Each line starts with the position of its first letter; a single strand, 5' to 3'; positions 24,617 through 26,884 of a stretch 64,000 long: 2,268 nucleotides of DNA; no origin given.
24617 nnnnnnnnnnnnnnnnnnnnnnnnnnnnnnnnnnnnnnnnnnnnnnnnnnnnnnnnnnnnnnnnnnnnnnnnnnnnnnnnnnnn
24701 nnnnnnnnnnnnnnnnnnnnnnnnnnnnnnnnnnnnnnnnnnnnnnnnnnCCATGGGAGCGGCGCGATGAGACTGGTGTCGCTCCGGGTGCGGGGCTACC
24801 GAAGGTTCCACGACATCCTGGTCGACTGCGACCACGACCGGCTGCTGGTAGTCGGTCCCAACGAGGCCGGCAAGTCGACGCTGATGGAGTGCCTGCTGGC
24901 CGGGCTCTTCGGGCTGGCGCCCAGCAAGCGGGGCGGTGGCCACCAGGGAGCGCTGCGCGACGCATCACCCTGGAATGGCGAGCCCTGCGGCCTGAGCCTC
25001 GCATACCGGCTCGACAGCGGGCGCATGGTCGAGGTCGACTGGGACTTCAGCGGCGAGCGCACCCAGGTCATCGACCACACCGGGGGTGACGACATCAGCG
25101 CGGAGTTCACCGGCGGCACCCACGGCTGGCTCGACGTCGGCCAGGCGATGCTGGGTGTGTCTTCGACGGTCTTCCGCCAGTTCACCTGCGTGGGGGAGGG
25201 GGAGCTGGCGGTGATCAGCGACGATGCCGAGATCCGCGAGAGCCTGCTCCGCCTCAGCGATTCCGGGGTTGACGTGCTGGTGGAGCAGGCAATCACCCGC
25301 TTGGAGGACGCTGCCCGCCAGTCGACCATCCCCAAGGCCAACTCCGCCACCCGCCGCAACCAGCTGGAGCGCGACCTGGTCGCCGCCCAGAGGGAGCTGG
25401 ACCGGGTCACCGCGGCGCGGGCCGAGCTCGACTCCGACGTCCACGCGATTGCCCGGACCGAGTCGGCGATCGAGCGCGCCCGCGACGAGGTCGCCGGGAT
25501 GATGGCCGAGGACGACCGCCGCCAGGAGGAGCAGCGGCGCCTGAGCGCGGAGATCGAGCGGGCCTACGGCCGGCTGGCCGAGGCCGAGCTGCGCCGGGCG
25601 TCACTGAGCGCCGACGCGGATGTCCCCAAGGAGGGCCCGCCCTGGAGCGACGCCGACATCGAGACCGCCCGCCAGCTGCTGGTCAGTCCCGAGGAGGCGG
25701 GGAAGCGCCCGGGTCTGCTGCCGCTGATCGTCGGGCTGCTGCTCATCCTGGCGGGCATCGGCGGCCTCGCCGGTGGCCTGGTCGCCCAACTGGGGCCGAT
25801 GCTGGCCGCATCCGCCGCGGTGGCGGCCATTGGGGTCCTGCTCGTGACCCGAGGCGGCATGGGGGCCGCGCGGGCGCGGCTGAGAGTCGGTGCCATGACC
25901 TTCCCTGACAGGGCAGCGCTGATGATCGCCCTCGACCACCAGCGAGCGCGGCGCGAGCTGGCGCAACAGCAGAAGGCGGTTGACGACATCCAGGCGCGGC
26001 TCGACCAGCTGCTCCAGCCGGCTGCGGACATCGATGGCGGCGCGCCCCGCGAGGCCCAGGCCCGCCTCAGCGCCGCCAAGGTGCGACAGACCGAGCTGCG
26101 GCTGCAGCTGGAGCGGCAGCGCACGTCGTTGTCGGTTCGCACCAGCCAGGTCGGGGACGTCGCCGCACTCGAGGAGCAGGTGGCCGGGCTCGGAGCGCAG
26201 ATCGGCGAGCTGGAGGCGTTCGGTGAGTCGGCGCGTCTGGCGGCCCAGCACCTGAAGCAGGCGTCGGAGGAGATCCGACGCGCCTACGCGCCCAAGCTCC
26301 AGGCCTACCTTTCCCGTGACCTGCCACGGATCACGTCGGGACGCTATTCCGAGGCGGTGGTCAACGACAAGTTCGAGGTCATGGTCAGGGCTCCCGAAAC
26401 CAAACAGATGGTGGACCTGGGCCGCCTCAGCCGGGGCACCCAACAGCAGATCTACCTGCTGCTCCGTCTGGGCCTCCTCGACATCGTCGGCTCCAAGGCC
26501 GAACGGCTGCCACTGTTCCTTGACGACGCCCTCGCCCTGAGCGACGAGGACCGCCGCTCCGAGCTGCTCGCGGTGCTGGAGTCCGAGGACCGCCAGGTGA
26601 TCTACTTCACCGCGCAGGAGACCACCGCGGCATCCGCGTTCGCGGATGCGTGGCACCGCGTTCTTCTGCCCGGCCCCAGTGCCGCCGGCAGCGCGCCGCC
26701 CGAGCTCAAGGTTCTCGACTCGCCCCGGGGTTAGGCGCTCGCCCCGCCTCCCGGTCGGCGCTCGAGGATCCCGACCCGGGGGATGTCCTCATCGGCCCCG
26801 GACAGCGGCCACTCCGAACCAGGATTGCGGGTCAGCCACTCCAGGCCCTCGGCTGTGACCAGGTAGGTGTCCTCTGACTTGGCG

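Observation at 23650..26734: SbcD/SbcC-like nuclease-ATPase pair in which the SMC-like ATPase carries transmembrane helices (YhaO/YhaN-like)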

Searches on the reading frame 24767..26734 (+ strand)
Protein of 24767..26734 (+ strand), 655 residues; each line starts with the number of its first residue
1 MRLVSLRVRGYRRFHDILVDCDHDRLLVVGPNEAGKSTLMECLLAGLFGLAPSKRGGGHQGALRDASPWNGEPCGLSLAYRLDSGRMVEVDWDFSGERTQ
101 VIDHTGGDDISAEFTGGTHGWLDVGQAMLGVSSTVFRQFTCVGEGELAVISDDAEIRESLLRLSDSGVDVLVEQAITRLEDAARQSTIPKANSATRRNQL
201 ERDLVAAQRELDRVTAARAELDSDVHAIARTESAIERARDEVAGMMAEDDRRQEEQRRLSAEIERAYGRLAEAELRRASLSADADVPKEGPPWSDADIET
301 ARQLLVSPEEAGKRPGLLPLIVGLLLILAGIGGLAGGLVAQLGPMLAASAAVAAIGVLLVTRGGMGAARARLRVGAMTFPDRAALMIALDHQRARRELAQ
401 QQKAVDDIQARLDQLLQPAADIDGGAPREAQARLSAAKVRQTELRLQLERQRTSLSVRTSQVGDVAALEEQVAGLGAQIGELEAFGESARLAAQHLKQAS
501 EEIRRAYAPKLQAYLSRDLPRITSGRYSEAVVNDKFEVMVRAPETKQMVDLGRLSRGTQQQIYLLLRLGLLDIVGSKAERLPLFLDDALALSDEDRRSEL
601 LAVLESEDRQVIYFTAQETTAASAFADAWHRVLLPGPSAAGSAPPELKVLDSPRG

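Call 6: search_protein_families(library=pfam, proteins=[window:24767-26734:+], max_evalue=0.1)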
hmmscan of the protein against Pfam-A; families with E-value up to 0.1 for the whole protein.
window:24767-26734:+ (655 aa): 8 families
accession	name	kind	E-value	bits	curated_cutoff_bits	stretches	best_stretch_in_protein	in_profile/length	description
PF13476.12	AAA_23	-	2.6e-10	41.7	27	1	5-196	1-155/201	AAA domain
PF13514.12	AAA_27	-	9.3e-08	32.3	22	1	1-52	1-55/206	AAA domain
PF13175.12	AAA_15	-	6e-06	26.6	32.1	1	1-43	1-43/374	AAA ATPase domain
PF02463.25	SMC_N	-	2.8e-05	24.1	40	0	3-43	2-44/220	RecF/RecN/SMC N terminal domain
PF13555.12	AAA_29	-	0.00021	21.4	27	1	11-45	9-44/61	P-loop containing region of AAA domain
PF13304.12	AAA_21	-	0.005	17.4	27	1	28-79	4-61/304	AAA domain, putative AbiEii toxin, Type IV TA system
PF13558.12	SbcC_Walker_B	-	0.0062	17.2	27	1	536-605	12-89/90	SbcC/RAD50-like, Walker B motif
PF00005.33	ABC_tran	-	0.085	13.9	25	0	25-44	13-32/137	ABC transporter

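Call 7: search_protein_families(library=ncbifam, proteins=[window:24767-26734:+], max_evalue=0.1)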
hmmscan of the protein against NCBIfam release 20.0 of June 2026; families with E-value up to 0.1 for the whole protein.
window:24767-26734:+ (655 aa): 11 families
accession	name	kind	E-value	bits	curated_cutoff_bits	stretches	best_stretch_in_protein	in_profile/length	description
TIGR00611.2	recf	equivalog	9.7e-09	34.8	172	2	553-615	274-338/339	DNA replication/repair protein RecF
NF045487.1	ASRP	equivalog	4.2e-07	28.9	300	2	392-605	372-580/593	archaea-specific SMC-related protein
NF003034.1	PRK03918.1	equivalog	2.7e-06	25.7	700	1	1-280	1-278/878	DNA double-strand break repair ATPase Rad50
TIGR02168.1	SMC_prok_B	equivalog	9.6e-06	23.6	567.35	0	174-282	686-791/1181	chromosome segregation protein SMC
NF041760.1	PtuA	equivalog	0.0012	17.8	500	1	2-44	51-93/524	retron Ec78 anti-phage system effector ATPase PtuA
NF002572.0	PRK02224.1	equivalog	0.0021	16.4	1087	0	1-49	1-49/888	DNA double-strand break repair ATPase Rad50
TIGR02169.1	SMC_prok_A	equivalog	0.007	14.1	729.4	0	181-282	252-442/1165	chromosome segregation protein SMC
NF047739.1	antiphage_MADS3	equivalog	0.012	14.7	420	1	6-42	5-40/427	methylation-associated defense system AAA family ATPase MAD3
NF045780.1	TrlF_fam_ATP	equivalog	0.013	14.3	350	0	71-265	358-520/944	TrlF family AAA-like ATPase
NF002981.0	PRK03695.1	equivalog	0.016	14.5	281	1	24-48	27-50/253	vitamin B12 ABC transporter ATP-binding protein BtuD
NF000355.4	ribo_prot_ABC_F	equivalog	0.061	12.2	380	1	23-45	339-361/499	ribosomal protection-like ABC-F family protein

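Call 8: search_protein_families(library=padloc, proteins=[window:24767-26734:+], max_evalue=0.1)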
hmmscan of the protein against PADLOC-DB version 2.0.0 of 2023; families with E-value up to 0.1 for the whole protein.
window:24767-26734:+ (655 aa): 53 families (the best 25 are shown)
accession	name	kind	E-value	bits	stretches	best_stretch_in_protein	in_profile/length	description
PDLC04135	mad3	-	8.4e-20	69.6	2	2-295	1-258/374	mads_3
PDLC00098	GajA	-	5.4e-07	26.7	1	2-46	2-46/534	AAA ATPase domain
PDLC04140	mad8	-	2.4e-06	25.3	1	25-59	29-58/314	mads_8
PDLC02979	AriA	-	5.1e-06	24.5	1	1-43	1-43/373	-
PDLC00075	GajA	-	5.2e-06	23.3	1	1-44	1-43/536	AAA ATPase domain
PDLC03859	LmuB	-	5.4e-06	23.9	1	174-616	247-584/611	-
PDLC00293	PtuA1|PtuA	-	6.8e-06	23.3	1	1-45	1-47/527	AAA ATPase domain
PDLC00580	JetC3|JetC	-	1.3e-05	21.7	2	172-269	282-379/1068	DUF3584 domain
PDLC03841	LeoBC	-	1.5e-05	22.4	0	33-88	87-98/601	-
PDLC00102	GajA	-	2e-05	21.3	1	1-44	1-44/532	AAA ATPase domain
PDLC03863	LmuB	-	3.1e-05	20.9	1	18-47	19-48/610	-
PDLC04180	HEC-01A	-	3.7e-05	21.1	1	1-64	1-60/382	-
PDLC00095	GajA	-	3.8e-05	20.4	1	1-43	1-43/752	AAA ATPase domain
PDLC00093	GajA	-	4.5e-05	20.3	1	1-43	1-43/736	AAA ATPase domain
PDLC02981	AriAB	-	7.3e-05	19.6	1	1-42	1-42/694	-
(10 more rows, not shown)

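Call 9: find_homologous_proteins(query=window:24767-26734:+)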
Query window:24767-26734:+ (655 aa): 164 proteins with E <= 0.001 among 8000 candidates; the best 120 are listed.
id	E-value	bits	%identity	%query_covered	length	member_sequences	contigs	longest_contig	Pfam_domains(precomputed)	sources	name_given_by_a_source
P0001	0.0e+0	1061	77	100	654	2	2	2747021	PF13514.13,PF13175.13,PF13476.13,PF02463.26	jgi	jgi:uncharacterized protein YhaN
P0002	0.0e+0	1036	96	79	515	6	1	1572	-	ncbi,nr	ncbi:MAG TPA: hypothetical protein VG245_10525, partial [Candidatus Dormibacteraeota bacterium]|nr:h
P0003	8.6e-291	984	72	100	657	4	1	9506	PF13514.13,PF13175.13,PF13476.13,PF02463.26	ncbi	-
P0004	2.0e-251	854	63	100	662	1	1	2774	PF13514.13,PF13175.13,PF13476.13,PF02463.26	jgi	jgi:DNA repair exonuclease SbcCD ATPase subunit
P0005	1.6e-221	756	58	97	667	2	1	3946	PF13514.13,PF13175.13,PF13476.13,PF02463.26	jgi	jgi:uncharacterized protein YhaN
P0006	3.4e-220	751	58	100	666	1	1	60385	PF13514.13,PF13175.13,PF13476.13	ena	-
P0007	8.3e-208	710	55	100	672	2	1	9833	PF13514.13,PF13175.13,PF13476.13,PF13555.13,PF02463.26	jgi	jgi:uncharacterized protein YhaN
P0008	6.4e-206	704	55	99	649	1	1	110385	PF13514.13,PF13175.13,PF13476.13,PF13555.13,PF02463.26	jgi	jgi:DNA repair exonuclease SbcCD ATPase subunit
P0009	1.1e-205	703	55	100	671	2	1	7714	PF13514.13,PF13175.13,PF13476.13,PF02463.26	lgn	-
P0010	1.8e-203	696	55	100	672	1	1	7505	PF13514.13,PF13175.13,PF13476.13,PF02463.26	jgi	jgi:DNA repair exonuclease SbcCD ATPase subunit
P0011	2.3e-202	692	54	100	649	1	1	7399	PF13514.13,PF13175.13,PF13476.13,PF13555.13,PF02463.26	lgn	-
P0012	4.5e-202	691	54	98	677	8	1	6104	PF13514.13,PF13175.13,PF13476.13,PF02463.26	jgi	jgi:uncharacterized protein YhaN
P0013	8.9e-201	687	55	97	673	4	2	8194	PF13514.13,PF13175.13,PF13476.13,PF02463.26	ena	-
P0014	2.8e-200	685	54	98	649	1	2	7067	PF13514.13,PF13175.13,PF13476.13,PF02463.26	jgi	-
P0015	4.2e-200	685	54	98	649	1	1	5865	PF13514.13,PF13175.13,PF13476.13,PF02463.26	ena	-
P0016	1.2e-197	677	53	98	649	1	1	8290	PF13514.13,PF13175.13,PF13476.13,PF02463.26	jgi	-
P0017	3.8e-196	672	53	98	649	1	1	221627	PF13514.13,PF13175.13,PF13476.13,PF13555.13,PF02463.26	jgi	jgi:DNA repair exonuclease SbcCD ATPase subunit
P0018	7.9e-196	671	52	100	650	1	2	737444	PF13514.13,PF13175.13,PF13476.13,PF02463.26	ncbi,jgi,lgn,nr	ncbi:MAG: hypothetical protein QOK05_333 [Chloroflexota bacterium]|jgi:uncharacterized protein YhaN|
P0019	1.6e-195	670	53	100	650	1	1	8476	PF13514.13,PF13175.13,PF13476.13,PF02463.26,PF13304.13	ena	-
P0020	3.1e-194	665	52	100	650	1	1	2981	PF13514.13,PF13175.13,PF13476.13,PF02463.26,PF13304.13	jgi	jgi:DNA repair exonuclease SbcCD ATPase subunit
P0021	3.4e-193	662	53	97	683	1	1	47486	PF13514.13,PF13175.13,PF13476.13,PF02463.26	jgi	jgi:uncharacterized protein YhaN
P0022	1.1e-192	660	52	100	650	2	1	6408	PF13514.13,PF13175.13,PF13476.13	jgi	jgi:DNA repair exonuclease SbcCD ATPase subunit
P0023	7.8e-192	657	52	98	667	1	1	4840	PF13514.13,PF13175.13,PF13476.13,PF02463.26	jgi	jgi:DNA repair exonuclease SbcCD ATPase subunit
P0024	3.0e-191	656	52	99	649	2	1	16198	PF13514.13,PF13175.13,PF13476.13,PF02463.26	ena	-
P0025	7.8e-190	651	52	100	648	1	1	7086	PF13514.13,PF13175.13,PF13476.13,PF02463.26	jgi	jgi:DNA repair exonuclease SbcCD ATPase subunit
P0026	8.2e-190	651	52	100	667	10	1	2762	PF13514.13,PF13175.13,PF13476.13,PF13555.13,PF02463.26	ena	-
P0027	8.2e-190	651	51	100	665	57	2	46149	PF13514.13,PF13175.13,PF13476.13,PF02463.26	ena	-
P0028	2.8e-189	649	51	99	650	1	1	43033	PF13514.13,PF13175.13,PF13476.13,PF02463.26,PF13304.13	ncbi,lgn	ncbi:MAG: ATP-binding protein [Candidatus Dormibacteria bacterium]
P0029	7.1e-189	648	52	100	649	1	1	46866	PF13514.13,PF13175.13,PF13476.13,PF02463.26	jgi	jgi:DNA repair exonuclease SbcCD ATPase subunit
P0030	1.6e-188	647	53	97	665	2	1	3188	PF13514.13,PF13175.13,PF13476.13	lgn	-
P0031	2.6e-188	646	53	97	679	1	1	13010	PF13514.13,PF13175.13,PF13476.13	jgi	jgi:uncharacterized protein YhaN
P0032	2.7e-188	646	51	100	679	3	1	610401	PF13514.13,PF13175.13,PF13476.13,PF02463.26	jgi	jgi:DNA repair exonuclease SbcCD ATPase subunit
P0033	2.7e-188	646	52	99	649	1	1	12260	PF13514.13,PF13175.13,PF13476.13,PF02463.26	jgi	-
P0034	7.5e-188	644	52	100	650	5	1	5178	PF13514.13,PF13175.13,PF13476.13,PF02463.26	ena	-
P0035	2.3e-187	643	52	99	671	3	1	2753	PF13514.13,PF13175.13,PF13476.13,PF13555.13,PF02463.26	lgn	-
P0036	1.3e-186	640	52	100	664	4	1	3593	PF13514.13,PF13175.13,PF13476.13,PF02463.26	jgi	jgi:DNA repair exonuclease SbcCD ATPase subunit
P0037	1.7e-186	640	51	98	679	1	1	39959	PF13514.13,PF13175.13,PF13476.13,PF02463.26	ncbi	ncbi:MAG: ATP-binding protein [Candidatus Dormibacteria bacterium]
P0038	1.2e-184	634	51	97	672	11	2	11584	PF13514.13,PF13175.13,PF13476.13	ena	-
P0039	2.8e-184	632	51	98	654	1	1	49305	PF13514.13,PF13175.13,PF13476.13,PF13555.13,PF02463.26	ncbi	ncbi:MAG: ATP-binding protein [Candidatus Dormibacteria bacterium]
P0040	3.4e-184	632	52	98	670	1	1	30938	PF13514.13,PF13175.13,PF13476.13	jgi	jgi:recombinational DNA repair ATPase RecF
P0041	6.4e-184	631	51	100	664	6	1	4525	PF13514.13,PF13175.13,PF13476.13,PF13555.13,PF02463.26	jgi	jgi:uncharacterized protein YhaN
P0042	1.3e-183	630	51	99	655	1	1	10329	PF13514.13,PF13175.13,PF13476.13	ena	-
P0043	3.3e-183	629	52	100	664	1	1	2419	PF13514.13,PF13175.13,PF13476.13,PF02463.26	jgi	jgi:DNA repair exonuclease SbcCD ATPase subunit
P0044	8.5e-183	628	51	97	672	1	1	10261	PF13514.13,PF13175.13,PF13476.13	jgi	jgi:DNA repair exonuclease SbcCD ATPase subunit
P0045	4.9e-182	625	51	100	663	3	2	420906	PF13514.13,PF13175.13,PF13476.13,PF13555.13,PF02463.26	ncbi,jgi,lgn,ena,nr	ncbi:MAG TPA: AAA family ATPase [Candidatus Solibacter sp.]|jgi:DNA repair exonuclease SbcCD ATPase 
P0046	6.5e-180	618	50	100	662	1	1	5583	PF13514.13,PF13175.13,PF13476.13,PF13555.13,PF02463.26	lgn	-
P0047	1.7e-176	607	50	97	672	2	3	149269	PF13514.13,PF13476.13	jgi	-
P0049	2.4e-148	514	58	36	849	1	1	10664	PF13514.13,PF13175.13,PF13476.13,PF02463.26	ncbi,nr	ncbi:MAG TPA: AAA family ATPase [Candidatus Dormibacteraeota bacterium]|nr:AAA family ATPase [Candid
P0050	3.7e-118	414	58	53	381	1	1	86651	PF13514.13,PF13175.13,PF13476.13,PF02463.26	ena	-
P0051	3.0e-46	177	37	36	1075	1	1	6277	PF13514.13,PF13175.13,PF13476.13,PF02463.26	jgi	jgi:uncharacterized protein YhaN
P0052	1.4e-43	168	39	32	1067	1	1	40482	PF13514.13,PF13175.13,PF13476.13,PF02463.26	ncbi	-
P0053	1.4e-43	168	41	30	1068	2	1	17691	PF13514.13,PF13175.13,PF13476.13,PF02463.26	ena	-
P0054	1.1e-42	165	40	30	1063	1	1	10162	PF13514.13,PF13175.13,PF13476.13,PF02463.26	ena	-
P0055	3.0e-41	160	39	30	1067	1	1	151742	PF13514.13,PF13175.13,PF13476.13,PF02463.26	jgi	jgi:uncharacterized protein YhaN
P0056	3.5e-38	150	31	37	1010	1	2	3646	PF13514.13,PF13175.13,PF13476.13,PF13555.13,PF02463.26,PF13304.13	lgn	-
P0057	1.3e-26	112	39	23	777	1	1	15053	PF13514.13,PF13476.13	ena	-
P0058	1.7e-24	105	38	20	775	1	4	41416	PF13514.13,PF13476.13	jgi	jgi:uncharacterized protein YhaN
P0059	7.0e-24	103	34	26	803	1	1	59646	PF13514.13,PF13175.13,PF13476.13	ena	-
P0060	9.1e-24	102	35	29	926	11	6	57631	PF13514.13,PF13476.13,PF02463.26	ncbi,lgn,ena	-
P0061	1.5e-21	95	36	22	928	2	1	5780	PF13514.13,PF13476.13,PF02463.26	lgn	-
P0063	6.4e-20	90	37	25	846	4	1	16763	PF13514.13,PF13476.13,PF02463.26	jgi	jgi:exonuclease SbcC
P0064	5.7e-18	83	30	20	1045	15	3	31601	PF13514.13,PF13175.13,PF13476.13,PF02463.26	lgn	-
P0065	4.8e-17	80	32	23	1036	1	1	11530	PF13514.13,PF13476.13,PF02463.26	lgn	-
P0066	1.2e-16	79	26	90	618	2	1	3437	PF13514.13,PF13476.13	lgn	-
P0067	1.1e-15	76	32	38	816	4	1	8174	PF13514.13,PF13175.13,PF13476.13,PF02463.26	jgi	jgi:DNA repair exonuclease SbcCD ATPase subunit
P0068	1.9e-15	75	26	99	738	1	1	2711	PF13514.13,PF13175.13,PF13476.13,PF13555.13,PF02463.26,PF13304.13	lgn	-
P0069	6.9e-15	73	30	21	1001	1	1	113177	PF13514.13,PF13175.13,PF13476.13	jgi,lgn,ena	-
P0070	1.8e-14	72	39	19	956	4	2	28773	PF13514.13,PF13476.13,PF02463.26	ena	-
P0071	2.8e-14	71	25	99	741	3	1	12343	PF13514.13,PF13175.13,PF13476.13,PF13555.13,PF02463.26,PF13304.13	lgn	-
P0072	7.8e-14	70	27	24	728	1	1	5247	PF13514.13,PF13175.13,PF13476.13,PF02463.26,PF13304.13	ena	-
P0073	8.1e-14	70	36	19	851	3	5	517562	PF13514.13,PF13175.13,PF13476.13,PF02463.26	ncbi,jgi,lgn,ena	jgi:DNA repair exonuclease SbcCD ATPase subunit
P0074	8.1e-14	70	40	19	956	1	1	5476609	PF13514.13,PF13476.13,PF02463.26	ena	-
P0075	1.2e-13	69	37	22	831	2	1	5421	PF13514.13,PF13476.13,PF02463.26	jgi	jgi:DNA repair protein SbcC/Rad50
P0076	1.4e-13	69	34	21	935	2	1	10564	PF13514.13,PF13476.13,PF02463.26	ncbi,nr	ncbi:MAG TPA: AAA family ATPase [Candidatus Limnocylindria bacterium]|nr:AAA family ATPase [Candidat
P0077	1.8e-13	68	26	98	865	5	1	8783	PF13514.13,PF13476.13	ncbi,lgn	ncbi:MAG TPA: AAA family ATPase [Candidatus Limnocylindrales bacterium]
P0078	5.1e-13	67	37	28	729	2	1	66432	PF13514.13,PF13175.13,PF13476.13,PF02463.26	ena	-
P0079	7.0e-13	66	38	20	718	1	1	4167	PF13514.13,PF13175.13,PF13476.13,PF02463.26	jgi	jgi:DNA repair exonuclease SbcCD ATPase subunit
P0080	7.7e-13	66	22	55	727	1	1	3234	PF13514.13,PF13175.13,PF13476.13,PF02463.26,PF13304.13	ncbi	-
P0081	1.3e-12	66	37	28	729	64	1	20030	PF13514.13,PF13175.13,PF13476.13,PF02463.26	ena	-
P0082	2.5e-12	65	31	23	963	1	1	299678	PF13514.13,PF13476.13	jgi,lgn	jgi:uncharacterized protein YhaN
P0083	2.7e-12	65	34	26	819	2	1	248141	PF13514.13,PF13476.13,PF02463.26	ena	-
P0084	5.0e-12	64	35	26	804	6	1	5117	PF13514.13,PF13476.13,PF02463.26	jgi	jgi:DNA repair exonuclease SbcCD ATPase subunit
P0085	5.1e-12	64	38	20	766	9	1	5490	PF13514.13,PF13175.13,PF13476.13,PF02463.26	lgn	-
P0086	1.6e-11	62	35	28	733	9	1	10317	PF13514.13,PF13175.13,PF13476.13,PF02463.26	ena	-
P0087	2.5e-11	61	33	29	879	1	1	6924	PF13514.13,PF13476.13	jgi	jgi:DNA repair exonuclease SbcCD ATPase subunit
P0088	2.8e-11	61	35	27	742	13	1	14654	PF13514.13,PF13175.13,PF13476.13,PF02463.26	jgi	jgi:DNA repair exonuclease SbcCD ATPase subunit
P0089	3.5e-11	61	31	18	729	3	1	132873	PF13514.13,PF13175.13,PF13476.13,PF02463.26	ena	-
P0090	4.1e-11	61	33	27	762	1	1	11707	PF13514.13,PF13476.13,PF02463.26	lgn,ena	-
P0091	7.8e-11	60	29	34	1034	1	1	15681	PF13514.13,PF13476.13,PF02463.26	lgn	-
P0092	8.5e-11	60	33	26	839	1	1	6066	PF13514.13,PF13476.13,PF02463.26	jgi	jgi:DNA repair exonuclease SbcCD ATPase subunit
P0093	1.0e-10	59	33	29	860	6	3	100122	PF13514.13,PF13175.13,PF13476.13,PF02463.26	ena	-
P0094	1.2e-10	59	31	27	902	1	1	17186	PF13514.13,PF13476.13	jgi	jgi:uncharacterized protein YhaN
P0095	1.2e-10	59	26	35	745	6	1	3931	PF13514.13,PF13476.13,PF02463.26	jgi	jgi:DNA repair exonuclease SbcCD ATPase subunit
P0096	1.2e-10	59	29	28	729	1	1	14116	PF13514.13,PF13175.13,PF13476.13,PF02463.26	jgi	jgi:DNA repair exonuclease SbcCD ATPase subunit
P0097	1.5e-10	59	33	26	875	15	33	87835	PF13514.13,PF13476.13,PF02463.26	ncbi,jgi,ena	jgi:DNA repair exonuclease SbcCD ATPase subunit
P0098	2.0e-10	58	31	38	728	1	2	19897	PF13514.13,PF13175.13,PF13476.13,PF02463.26,PF13304.13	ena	-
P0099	2.2e-10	58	31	38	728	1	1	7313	PF13514.13,PF13175.13,PF13476.13,PF02463.26,PF13304.13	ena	-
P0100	2.4e-10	58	34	21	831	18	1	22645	PF13514.13,PF13175.13,PF13476.13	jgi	jgi:DNA repair exonuclease SbcCD ATPase subunit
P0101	3.5e-10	58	33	28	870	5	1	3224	PF13514.13,PF13175.13,PF13476.13,PF02463.26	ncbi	ncbi:MAG: ATP-binding protein [Candidatus Limnocylindrales bacterium]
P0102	3.8e-10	57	33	29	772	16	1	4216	PF13514.13,PF13175.13,PF13476.13,PF02463.26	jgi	jgi:DNA repair exonuclease SbcCD ATPase subunit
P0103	5.2e-10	57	31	38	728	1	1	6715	PF13514.13,PF13175.13,PF13476.13,PF02463.26,PF13304.13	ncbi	ncbi:MAG: ATP-binding protein, partial [Candidatus Limnocylindrales bacterium]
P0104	5.9e-10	57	32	29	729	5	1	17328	PF13514.13,PF13175.13,PF13476.13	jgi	-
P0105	1.1e-9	56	30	25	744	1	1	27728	PF13514.13,PF13175.13,PF13476.13,PF13555.13,PF02463.26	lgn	-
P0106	1.5e-9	55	35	26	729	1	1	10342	PF13514.13,PF13175.13,PF13476.13,PF02463.26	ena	-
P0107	2.4e-9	55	35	27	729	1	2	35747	PF13514.13,PF13175.13,PF13476.13,PF02463.26,PF13304.13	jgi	jgi:DNA repair exonuclease SbcCD ATPase subunit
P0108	2.6e-9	55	32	30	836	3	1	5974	PF13514.13,PF13476.13,PF02463.26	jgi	jgi:DNA repair exonuclease SbcCD ATPase subunit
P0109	2.8e-9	55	35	24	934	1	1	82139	PF13514.13,PF13476.13,PF13558.13,PF02463.26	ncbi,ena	-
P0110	3.2e-9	54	31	36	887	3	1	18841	PF13514.13,PF13476.13,PF02463.26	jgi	jgi:DNA repair exonuclease SbcCD ATPase subunit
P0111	4.2e-9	54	38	20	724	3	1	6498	PF13514.13,PF13175.13,PF13476.13,PF02463.26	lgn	-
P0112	4.7e-9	54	26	97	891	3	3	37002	PF13514.13,PF13175.13,PF13476.13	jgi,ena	jgi:DNA repair exonuclease SbcCD ATPase subunit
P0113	7.8e-9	53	27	20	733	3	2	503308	PF13514.13,PF13476.13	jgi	-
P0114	7.9e-9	53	29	28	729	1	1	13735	PF13514.13,PF13175.13,PF13476.13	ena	-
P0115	9.8e-9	53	41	5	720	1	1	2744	PF13514.13,PF13175.13,PF13476.13,PF02463.26,PF13304.13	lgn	-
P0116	1.5e-8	52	33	30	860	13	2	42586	PF13514.13,PF13476.13,PF02463.26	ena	-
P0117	1.5e-8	52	35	28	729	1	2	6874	PF13514.13,PF13476.13,PF02463.26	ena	-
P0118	2.3e-8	52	32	24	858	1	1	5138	PF13514.13,PF13476.13,PF02463.26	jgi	jgi:uncharacterized protein YhaN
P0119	4.2e-8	51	33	29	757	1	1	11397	PF13514.13,PF13476.13,PF02463.26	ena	-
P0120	8.0e-8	50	25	28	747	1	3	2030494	PF13514.13,PF13476.13,PF02463.26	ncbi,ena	-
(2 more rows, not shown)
